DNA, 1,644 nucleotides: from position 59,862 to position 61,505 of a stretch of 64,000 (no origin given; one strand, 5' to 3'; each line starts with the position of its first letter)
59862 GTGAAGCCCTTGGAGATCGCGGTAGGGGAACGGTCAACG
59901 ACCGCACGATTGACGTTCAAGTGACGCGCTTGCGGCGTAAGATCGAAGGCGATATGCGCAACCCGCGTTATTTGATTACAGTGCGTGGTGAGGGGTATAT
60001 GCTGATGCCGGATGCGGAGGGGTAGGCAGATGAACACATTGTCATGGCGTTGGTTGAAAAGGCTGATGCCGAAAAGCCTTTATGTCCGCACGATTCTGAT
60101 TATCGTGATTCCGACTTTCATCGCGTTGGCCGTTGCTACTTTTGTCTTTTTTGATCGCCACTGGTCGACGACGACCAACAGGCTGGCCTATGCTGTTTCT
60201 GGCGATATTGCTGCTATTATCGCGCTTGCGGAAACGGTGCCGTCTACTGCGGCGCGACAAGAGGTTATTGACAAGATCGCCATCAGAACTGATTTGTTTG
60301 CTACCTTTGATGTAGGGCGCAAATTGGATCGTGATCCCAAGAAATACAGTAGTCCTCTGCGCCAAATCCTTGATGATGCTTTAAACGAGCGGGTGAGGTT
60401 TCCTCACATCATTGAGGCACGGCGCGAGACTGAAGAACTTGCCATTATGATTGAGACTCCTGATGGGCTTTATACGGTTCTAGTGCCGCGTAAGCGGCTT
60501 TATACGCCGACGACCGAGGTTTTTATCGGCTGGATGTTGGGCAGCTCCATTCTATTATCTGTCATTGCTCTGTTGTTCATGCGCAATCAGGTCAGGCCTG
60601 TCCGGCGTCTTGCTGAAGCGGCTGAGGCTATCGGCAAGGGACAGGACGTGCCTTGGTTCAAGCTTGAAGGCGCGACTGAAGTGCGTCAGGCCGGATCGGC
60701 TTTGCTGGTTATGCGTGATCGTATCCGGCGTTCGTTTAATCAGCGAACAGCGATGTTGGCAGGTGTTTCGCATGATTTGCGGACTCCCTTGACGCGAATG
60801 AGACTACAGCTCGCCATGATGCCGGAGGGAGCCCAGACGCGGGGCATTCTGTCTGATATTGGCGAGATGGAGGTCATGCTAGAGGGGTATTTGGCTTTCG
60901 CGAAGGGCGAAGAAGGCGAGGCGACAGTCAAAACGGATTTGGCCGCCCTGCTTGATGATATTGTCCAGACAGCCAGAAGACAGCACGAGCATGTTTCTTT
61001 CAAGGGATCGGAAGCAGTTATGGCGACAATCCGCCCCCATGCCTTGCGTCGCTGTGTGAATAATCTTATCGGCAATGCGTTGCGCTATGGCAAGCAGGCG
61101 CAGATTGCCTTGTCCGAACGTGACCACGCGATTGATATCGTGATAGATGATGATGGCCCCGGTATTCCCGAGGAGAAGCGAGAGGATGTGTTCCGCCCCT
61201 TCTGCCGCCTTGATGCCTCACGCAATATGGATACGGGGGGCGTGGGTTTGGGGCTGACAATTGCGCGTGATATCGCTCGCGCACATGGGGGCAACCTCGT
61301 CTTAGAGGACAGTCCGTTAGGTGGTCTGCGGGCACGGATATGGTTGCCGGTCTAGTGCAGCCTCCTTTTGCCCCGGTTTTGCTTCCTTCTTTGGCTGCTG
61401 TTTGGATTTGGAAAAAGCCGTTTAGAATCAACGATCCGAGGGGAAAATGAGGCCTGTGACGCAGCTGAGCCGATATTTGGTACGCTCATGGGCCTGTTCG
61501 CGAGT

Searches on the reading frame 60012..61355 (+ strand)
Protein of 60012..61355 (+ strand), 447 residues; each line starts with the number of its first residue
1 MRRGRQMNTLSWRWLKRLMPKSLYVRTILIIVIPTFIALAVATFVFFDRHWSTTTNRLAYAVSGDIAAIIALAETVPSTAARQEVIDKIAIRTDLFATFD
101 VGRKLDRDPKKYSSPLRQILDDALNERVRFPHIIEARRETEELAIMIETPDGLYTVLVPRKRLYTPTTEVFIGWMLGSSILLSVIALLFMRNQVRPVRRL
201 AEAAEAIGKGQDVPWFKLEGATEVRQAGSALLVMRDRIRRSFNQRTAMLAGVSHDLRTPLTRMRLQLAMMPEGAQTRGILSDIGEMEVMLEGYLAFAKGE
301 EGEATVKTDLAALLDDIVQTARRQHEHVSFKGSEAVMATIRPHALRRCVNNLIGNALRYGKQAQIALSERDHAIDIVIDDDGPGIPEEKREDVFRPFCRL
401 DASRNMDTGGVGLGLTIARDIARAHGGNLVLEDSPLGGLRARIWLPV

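Call 51: list_cluster_members(proteins=[window:60012-61355:+, window:61692-63818:-, window:34112-35272:+, window:35429-35902:-, window:35953-36198:-, window:57972-59006:+, P0006, P0010])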
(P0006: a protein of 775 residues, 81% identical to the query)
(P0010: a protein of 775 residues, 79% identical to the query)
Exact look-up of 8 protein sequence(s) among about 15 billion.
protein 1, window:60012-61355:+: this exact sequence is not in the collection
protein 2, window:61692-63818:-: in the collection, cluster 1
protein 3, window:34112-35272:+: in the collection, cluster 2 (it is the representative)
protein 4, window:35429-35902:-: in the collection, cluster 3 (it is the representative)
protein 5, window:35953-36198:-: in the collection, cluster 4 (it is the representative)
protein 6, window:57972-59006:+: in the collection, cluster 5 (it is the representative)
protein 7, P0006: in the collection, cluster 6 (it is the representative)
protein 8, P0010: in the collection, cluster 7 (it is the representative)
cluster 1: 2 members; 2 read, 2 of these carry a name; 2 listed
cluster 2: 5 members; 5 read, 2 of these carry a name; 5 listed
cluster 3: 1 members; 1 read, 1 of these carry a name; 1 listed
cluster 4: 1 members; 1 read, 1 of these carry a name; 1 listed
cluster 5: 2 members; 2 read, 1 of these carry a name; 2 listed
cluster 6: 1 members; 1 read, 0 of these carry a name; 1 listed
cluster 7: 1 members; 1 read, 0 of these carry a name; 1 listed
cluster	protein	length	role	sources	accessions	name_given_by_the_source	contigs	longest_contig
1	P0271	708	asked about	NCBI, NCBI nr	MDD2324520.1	MAG: protein-disulfide reductase DsbD family protein [Alphaproteobacteria bacterium] | protein-disulfide reductase DsbD family protein [Alphaproteobacteria bacterium]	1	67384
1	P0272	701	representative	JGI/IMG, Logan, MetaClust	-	\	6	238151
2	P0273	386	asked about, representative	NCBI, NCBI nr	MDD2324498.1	MAG: site-specific integrase [Alphaproteobacteria bacterium] | site-specific integrase [Alphaproteobacteria bacterium]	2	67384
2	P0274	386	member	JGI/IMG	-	integrase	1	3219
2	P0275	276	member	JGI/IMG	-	-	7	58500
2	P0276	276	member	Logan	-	-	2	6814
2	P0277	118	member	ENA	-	-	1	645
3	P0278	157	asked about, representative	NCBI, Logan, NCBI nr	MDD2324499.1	MAG: GIY-YIG nuclease family protein [Alphaproteobacteria bacterium] | GIY-YIG nuclease family protein [Alphaproteobacteria bacterium]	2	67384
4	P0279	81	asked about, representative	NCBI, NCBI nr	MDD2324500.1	MAG: hypothetical protein PHW63_00590 [Alphaproteobacteria bacterium] | hypothetical protein [Alphaproteobacteria bacterium]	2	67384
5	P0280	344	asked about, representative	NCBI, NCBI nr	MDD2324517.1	MAG: site-specific integrase [Alphaproteobacteria bacterium] | site-specific integrase [Alphaproteobacteria bacterium]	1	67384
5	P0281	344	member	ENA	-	-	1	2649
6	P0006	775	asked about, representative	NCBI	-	-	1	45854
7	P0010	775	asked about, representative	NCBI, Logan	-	-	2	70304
